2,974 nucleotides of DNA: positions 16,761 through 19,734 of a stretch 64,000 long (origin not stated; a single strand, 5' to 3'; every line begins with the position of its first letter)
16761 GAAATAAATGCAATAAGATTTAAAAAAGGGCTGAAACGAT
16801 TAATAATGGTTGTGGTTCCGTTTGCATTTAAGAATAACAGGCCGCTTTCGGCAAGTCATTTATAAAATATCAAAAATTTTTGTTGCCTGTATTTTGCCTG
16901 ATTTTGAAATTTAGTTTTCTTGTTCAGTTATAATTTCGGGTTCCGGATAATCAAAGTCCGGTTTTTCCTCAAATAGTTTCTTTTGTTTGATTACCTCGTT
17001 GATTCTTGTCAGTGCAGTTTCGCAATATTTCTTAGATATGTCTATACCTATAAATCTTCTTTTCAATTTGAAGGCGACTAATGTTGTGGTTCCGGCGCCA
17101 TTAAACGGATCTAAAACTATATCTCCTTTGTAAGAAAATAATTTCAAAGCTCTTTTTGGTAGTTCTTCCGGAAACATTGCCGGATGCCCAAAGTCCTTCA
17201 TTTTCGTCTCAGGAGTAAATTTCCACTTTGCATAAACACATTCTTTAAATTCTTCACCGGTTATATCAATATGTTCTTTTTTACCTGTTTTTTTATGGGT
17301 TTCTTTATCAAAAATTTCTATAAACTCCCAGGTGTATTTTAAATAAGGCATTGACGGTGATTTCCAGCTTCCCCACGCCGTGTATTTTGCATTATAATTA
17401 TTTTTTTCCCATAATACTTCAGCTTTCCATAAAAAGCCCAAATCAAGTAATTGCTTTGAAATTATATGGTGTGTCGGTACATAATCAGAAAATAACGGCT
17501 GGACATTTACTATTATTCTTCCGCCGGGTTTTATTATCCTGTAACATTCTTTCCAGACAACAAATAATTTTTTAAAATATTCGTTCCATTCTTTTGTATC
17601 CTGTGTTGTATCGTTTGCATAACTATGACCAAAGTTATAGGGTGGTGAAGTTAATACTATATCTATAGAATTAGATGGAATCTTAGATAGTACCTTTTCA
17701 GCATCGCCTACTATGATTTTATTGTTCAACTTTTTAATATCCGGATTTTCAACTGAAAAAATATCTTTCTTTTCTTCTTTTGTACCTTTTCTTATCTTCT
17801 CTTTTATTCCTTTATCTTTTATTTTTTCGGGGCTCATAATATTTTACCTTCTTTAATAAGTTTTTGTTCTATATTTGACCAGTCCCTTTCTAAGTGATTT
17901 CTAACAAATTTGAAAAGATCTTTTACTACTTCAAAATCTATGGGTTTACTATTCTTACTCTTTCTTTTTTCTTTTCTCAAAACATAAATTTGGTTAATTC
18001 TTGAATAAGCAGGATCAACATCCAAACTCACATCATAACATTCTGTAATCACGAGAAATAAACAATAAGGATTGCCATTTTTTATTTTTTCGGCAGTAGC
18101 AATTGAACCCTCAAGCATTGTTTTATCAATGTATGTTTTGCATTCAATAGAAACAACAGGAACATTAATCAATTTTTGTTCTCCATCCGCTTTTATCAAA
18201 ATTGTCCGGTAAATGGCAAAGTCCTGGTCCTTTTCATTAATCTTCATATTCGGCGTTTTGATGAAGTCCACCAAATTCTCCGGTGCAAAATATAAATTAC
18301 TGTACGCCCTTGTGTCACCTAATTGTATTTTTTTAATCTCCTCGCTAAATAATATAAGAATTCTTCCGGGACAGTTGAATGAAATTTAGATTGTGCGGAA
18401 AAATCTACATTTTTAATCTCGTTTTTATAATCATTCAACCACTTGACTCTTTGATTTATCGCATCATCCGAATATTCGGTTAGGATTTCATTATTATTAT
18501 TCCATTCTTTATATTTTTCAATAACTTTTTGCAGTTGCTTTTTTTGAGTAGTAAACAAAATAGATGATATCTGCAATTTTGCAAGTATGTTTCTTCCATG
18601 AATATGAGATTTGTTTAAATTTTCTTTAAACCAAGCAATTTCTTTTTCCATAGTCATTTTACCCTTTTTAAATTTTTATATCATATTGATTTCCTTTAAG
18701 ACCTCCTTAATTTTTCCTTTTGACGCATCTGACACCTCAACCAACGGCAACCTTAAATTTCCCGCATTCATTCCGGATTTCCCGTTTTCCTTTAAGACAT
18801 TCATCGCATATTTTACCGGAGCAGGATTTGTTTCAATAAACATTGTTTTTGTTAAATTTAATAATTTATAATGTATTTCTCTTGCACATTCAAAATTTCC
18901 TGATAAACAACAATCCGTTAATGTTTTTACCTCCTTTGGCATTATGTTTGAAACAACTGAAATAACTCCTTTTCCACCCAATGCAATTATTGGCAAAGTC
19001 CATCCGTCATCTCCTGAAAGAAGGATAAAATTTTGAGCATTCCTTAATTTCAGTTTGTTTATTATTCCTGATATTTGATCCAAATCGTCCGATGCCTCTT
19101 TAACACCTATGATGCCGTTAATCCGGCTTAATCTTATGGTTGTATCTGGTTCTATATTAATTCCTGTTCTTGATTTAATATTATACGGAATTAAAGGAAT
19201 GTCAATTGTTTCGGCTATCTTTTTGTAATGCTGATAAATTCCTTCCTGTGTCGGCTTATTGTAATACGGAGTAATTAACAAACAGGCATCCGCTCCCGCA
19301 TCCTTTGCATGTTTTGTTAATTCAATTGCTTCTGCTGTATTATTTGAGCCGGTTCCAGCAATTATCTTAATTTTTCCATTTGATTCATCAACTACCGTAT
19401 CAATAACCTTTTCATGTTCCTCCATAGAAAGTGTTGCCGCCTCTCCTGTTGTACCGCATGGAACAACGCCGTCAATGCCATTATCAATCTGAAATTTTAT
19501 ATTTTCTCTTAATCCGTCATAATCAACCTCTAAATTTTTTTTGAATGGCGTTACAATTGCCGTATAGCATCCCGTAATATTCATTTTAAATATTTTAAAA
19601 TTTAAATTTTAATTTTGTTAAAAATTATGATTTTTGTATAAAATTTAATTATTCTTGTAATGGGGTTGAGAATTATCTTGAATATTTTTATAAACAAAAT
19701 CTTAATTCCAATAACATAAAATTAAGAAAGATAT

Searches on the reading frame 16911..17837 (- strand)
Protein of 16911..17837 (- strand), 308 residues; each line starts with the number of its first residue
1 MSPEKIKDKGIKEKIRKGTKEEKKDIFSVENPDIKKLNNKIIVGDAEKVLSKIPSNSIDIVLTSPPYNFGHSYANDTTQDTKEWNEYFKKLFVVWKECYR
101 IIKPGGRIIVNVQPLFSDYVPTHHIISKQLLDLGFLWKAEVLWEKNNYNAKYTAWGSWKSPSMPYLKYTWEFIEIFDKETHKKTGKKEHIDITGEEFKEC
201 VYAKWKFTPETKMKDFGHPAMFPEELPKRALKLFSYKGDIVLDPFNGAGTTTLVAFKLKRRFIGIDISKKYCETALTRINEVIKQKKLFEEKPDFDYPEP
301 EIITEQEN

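Call 6: search_protein_families(library=pfam, proteins=[window:16911-17837:-], max_evalue=0.01)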
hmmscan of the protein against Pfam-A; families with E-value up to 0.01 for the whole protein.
window:16911-17837:- (308 aa): 5 families
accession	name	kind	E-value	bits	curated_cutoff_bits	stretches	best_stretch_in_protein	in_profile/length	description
PF01555.25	N6_N4_Mtase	-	4.4e-41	141.7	26.7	1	58-275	1-219/221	DNA methylase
PF08241.18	Methyltransf_11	-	1.1e-06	29.6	21.2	0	86-110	71-95/95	Methyltransferase domain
PF13847.12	Methyltransf_31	-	5.6e-05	23.3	27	0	237-278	3-47/145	Methyltransferase domain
PF09445.16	Methyltransf_15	-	5.8e-05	23.2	22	0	40-86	52-100/165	RNA cap guanine-N2 methyltransferase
PF13649.12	Methyltransf_25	-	0.0012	19.9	27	0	241-280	1-42/97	Methyltransferase domain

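Call 8: search_protein_families(library=padloc, proteins=[window:16911-17837:-], max_evalue=0.01)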
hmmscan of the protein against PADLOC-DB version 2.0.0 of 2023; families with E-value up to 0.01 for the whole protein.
window:16911-17837:- (308 aa): 69 families (the best 25 are shown)
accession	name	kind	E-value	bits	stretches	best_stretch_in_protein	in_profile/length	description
PDLC03353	MTase_II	-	4.9e-72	240.6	1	34-284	5-255/260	Type II methyltransferase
PDLC03350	MTase_II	-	2.2e-71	238.8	1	22-287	40-303/312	Type II methyltransferase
PDLC03371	MTase_II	-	8.2e-38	128.4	1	34-285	6-258/260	Type II methyltransferase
PDLC03299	MTase_II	-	1.2e-36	124.7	1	36-280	12-258/296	Type II methyltransferase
PDLC03259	MTase_II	-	9.4e-36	121.5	1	39-272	4-248/423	Type II methyltransferase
PDLC03387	MTase_II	-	1.9e-35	120.5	2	129-285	134-281/289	Type II methyltransferase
PDLC03260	MTase_II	-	2.8e-29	100.1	2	149-282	180-310/349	Type II methyltransferase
PDLC03246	MTase_II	-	1.3e-27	94.9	2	187-274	278-361/376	Type II methyltransferase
PDLC03283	MTase_II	-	4.2e-27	93.3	1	39-287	5-279/352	Type II methyltransferase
PDLC03216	MTase_II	-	1.3e-25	88.1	2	218-287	194-263/364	Type II methyltransferase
PDLC03230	MTase_II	-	1e-24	85.5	1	15-277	11-280/360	Type II methyltransferase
PDLC03276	MTase_II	-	4.1e-23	80.3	1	29-273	136-394/404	Type II methyltransferase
PDLC03305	MTase_II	-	1.3e-22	78.8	2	204-283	172-246/513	Type II methyltransferase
PDLC03738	oMTase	-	1.3e-22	78.1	2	218-285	204-271/376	orphan methyltransferase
PDLC03265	MTase_II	-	2e-22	78.1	2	205-283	255-332/333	Type II methyltransferase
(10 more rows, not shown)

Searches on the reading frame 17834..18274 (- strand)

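Call 8: search_protein_families(library=padloc, proteins=[window:17834-18274:-], max_evalue=0.01)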
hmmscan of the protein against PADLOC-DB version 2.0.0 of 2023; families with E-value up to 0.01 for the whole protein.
window:17834-18274:- (146 aa): 1 family
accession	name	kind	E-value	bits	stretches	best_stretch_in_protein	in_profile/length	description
PDLC01495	PD_DExK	-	0.0027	15.4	1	16-66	67-122/123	"CAS-I,CAS-II,CAS-III,CAS-IV,CAS-V,CAS-VI; associated"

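Call 58: search_protein_families(library=pfam, proteins=[window:17834-18274:-], max_evalue=0.01)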
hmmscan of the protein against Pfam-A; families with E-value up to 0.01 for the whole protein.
window:17834-18274:- (146 aa): 1 family
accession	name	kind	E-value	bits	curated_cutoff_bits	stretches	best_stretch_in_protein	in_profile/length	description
PF09549.16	RE_Bpu10I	-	1.9e-17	64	25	1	6-110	50-161/218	Bpu10I restriction endonuclease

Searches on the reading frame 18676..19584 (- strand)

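Call 6: search_protein_families(library=pfam, proteins=[window:18676-19584:-], max_evalue=0.01)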
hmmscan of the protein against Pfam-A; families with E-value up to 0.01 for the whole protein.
window:18676-19584:- (302 aa): 1 family
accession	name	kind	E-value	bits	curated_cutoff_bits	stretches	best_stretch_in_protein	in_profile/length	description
PF00701.28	DHDPS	-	1e-95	320.3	22.1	1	3-298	2-288/289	Dihydrodipicolinate synthetase family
